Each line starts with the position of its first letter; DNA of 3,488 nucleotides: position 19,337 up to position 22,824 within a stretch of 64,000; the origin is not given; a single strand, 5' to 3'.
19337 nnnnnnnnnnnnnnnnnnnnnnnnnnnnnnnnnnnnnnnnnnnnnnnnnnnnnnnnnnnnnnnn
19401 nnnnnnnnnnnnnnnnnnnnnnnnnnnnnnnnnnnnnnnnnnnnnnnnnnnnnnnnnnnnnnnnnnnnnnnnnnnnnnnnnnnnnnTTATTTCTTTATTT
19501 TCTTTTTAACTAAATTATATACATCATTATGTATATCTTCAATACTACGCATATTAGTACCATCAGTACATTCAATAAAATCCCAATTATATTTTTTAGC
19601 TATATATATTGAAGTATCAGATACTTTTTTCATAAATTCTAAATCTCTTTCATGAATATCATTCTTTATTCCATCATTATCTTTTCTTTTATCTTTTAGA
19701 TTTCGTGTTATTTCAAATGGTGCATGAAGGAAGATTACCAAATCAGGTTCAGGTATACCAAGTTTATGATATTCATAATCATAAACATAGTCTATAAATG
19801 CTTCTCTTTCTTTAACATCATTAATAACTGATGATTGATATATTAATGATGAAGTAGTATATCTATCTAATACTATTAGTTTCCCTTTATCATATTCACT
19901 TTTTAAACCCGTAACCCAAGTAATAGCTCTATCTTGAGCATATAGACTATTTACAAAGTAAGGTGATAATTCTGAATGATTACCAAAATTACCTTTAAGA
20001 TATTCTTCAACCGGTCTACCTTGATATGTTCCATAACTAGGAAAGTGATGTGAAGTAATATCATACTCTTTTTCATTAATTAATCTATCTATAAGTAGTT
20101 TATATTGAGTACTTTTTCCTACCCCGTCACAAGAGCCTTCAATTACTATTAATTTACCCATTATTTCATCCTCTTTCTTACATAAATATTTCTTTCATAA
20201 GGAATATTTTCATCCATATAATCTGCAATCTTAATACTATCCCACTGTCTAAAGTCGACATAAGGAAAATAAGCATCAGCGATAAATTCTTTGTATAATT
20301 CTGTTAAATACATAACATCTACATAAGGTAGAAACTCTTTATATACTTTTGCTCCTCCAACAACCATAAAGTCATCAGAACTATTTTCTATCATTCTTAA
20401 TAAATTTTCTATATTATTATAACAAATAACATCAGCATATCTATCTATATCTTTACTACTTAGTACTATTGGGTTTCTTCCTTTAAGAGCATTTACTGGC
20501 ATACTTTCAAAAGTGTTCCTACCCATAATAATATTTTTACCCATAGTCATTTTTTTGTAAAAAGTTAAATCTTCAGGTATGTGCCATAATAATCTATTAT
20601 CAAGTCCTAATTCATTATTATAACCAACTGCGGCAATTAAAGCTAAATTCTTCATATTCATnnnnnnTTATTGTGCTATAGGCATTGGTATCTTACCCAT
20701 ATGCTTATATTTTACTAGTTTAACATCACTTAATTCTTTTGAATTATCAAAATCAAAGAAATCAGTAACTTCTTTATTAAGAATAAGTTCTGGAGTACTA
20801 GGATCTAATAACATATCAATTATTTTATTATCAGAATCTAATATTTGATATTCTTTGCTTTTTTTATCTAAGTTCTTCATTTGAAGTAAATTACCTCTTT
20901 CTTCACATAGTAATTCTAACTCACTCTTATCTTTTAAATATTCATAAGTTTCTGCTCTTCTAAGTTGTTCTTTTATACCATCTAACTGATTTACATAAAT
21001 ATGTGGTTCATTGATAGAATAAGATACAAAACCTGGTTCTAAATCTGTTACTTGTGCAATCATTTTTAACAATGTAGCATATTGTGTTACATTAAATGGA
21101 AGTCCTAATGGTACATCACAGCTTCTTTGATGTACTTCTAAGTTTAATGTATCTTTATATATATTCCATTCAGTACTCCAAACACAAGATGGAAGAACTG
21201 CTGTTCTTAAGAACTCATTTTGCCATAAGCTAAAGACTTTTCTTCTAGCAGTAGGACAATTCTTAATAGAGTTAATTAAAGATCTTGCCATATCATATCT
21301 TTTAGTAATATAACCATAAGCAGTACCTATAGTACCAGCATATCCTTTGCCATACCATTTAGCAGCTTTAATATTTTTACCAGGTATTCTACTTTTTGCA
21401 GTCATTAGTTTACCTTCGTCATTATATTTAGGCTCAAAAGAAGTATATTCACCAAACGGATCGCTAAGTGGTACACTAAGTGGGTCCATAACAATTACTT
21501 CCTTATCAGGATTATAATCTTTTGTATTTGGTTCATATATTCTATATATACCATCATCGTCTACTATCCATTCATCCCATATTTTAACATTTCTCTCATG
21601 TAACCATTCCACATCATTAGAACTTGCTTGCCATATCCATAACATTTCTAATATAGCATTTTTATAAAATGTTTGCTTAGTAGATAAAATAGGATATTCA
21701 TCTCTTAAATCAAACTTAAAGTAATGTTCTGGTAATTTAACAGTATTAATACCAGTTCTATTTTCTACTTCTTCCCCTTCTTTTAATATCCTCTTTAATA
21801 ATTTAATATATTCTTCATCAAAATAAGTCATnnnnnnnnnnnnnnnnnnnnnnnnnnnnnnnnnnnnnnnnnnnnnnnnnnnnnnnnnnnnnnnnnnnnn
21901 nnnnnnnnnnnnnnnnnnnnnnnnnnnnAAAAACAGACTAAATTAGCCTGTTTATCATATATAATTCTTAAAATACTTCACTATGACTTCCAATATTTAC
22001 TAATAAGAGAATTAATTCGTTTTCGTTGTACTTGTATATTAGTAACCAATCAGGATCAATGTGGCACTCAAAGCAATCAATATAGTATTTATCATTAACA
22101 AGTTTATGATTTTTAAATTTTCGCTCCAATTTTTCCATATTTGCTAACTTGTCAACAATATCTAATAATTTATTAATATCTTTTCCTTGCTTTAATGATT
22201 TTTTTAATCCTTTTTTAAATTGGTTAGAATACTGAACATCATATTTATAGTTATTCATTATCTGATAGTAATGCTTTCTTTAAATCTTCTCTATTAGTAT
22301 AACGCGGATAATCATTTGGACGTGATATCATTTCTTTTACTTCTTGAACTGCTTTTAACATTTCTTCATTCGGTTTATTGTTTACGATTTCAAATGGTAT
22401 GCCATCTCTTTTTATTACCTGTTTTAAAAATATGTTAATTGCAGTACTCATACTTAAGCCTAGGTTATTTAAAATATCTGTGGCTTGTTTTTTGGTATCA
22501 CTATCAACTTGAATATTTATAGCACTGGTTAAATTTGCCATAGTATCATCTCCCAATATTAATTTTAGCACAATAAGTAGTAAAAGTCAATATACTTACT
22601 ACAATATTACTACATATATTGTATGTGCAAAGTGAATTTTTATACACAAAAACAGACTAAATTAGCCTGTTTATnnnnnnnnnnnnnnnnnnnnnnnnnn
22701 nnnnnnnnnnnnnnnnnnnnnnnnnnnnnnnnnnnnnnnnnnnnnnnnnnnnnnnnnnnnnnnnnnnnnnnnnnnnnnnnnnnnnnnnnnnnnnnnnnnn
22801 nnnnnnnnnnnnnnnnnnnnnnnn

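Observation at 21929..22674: dinJ-yafQ toxin-antitoxin pair inserted between glmS and thyA, bounded by duplicated 27-bp terminator hairpins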

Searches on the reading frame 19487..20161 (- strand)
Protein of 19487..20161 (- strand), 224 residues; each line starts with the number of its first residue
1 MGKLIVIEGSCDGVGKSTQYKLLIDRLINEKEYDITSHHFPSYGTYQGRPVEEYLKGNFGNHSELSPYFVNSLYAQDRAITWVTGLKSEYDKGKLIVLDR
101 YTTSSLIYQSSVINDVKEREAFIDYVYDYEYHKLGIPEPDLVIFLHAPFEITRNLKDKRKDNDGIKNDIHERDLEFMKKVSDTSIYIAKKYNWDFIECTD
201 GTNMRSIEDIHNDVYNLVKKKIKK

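Call 6: search_protein_families(library=pfam, proteins=[window:19487-20161:-], max_evalue=0.01)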
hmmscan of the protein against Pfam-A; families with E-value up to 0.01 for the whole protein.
window:19487-20161:- (224 aa): 1 family
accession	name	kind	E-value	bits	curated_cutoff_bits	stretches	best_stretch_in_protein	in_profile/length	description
PF02223.23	Thymidylate_kin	-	1.5e-21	77.3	27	1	7-199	1-175/185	Thymidylate kinase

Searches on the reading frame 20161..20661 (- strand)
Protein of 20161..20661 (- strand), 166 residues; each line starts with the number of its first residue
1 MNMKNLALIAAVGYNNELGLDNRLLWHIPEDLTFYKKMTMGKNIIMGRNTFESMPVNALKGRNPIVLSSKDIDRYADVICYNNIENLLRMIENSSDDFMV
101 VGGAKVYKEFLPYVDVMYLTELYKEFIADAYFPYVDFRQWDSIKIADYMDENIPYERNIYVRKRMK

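Call 6: search_protein_families(library=pfam, proteins=[window:20161-20661:-], max_evalue=0.01)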
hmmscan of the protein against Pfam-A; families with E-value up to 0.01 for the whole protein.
window:20161-20661:- (166 aa): 1 family
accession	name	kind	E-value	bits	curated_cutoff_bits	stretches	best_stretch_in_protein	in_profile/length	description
PF00186.24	DHFR_1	-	3e-43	147.7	25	1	6-158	2-153/159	Dihydrofolate reductase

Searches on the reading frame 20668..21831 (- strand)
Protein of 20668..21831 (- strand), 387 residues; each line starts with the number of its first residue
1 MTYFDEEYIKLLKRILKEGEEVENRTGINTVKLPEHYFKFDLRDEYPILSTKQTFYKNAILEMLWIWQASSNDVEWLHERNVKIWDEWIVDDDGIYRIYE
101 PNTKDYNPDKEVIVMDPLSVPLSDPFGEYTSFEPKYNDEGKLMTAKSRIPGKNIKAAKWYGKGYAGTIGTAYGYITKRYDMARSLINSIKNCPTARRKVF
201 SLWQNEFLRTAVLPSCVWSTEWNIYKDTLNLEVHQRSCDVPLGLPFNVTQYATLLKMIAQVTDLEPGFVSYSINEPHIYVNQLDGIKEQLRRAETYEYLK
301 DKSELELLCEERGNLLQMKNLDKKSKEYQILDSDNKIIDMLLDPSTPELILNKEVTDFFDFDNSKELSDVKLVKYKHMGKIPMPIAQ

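Call 6: search_protein_families(library=pfam, proteins=[window:20668-21831:-], max_evalue=0.01)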
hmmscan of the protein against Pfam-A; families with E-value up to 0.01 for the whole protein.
window:20668-21831:- (387 aa): 1 family
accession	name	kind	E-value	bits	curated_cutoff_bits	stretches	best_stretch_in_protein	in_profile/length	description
PF00303.24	Thymidylat_synt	-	1.4e-68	231.4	24.3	1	7-297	2-228/266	Thymidylate synthase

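Call 7: search_protein_families(library=ncbifam, proteins=[window:20668-21831:-], max_evalue=0.01)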
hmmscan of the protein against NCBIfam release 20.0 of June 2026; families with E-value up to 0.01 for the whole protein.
window:20668-21831:- (387 aa): 8 families
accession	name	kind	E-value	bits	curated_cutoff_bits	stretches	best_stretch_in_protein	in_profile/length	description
NF002495.0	PRK01827.1-1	equivalog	5.9e-58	196.6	327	2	162-328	99-266/279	thymidylate synthase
NF002497.0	PRK01827.1-3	equivalog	2.8e-53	180.9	327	2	177-295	107-225/264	thymidylate synthase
NF002496.0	PRK01827.1-2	equivalog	4.2e-49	167.3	325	1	2-295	2-279/318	thymidylate synthase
TIGR03284.1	thym_sym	equivalog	2.4e-47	161.5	108.35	1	7-329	2-285/296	thymidylate synthase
NF002499.0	PRK01827.1-5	equivalog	7.2e-43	146.7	405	2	177-293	107-223/264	thymidylate synthase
NF010393.0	PRK13821.1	equivalog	2.6e-35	122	576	2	175-296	151-273/323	thymidylate synthase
NF002498.0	PRK01827.1-4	equivalog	1.6e-29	103.2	427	2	177-293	121-238/283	thymidylate synthase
TIGR03283.1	thy_syn_methano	equivalog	5.9e-08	32.5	174.55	1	180-282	95-197/201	thymidylate synthase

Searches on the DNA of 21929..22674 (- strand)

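Call 28: search_dna_similar(query=window:21929-22674:-, collection=plasmids, mode=distant, max_rows=10)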
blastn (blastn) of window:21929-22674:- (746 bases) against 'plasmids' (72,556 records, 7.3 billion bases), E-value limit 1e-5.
Records with a match: 1; places in all: 1; records where one place covers at least 80% of the query: 0.
Best place of each record, by identity: 60-80% 1.
By first word of the organism name: Anaerococcus 1.
By predicted mobility (MOB-suite, as given by PLSDB): conjugative 1.
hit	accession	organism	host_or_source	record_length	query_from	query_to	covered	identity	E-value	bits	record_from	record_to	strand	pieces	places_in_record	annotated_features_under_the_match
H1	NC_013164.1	Anaerococcus prevotii DSM 20548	-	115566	213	338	17%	72.9%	7e-7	64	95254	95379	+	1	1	type II toxin-antitoxin system RelB/DinJ family antitoxin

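Call 29: search_dna_similar(query=window:21929-22674:-, collection=phages, mode=distant, max_rows=10)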
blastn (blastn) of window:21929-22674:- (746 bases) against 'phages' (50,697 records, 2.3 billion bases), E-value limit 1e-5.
Records with a match: 1; places in all: 1; records where one place covers at least 80% of the query: 0.
Best place of each record, by identity: 60-80% 1.
By first word of the organism name: Bacteriophage 1.
By host as written in the record: - 1.
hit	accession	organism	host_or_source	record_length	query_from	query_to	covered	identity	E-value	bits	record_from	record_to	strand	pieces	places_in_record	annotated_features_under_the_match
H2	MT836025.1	Bacteriophage sp.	human fecal samples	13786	621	707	12%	76.1%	1e-5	58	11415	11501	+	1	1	record has no annotation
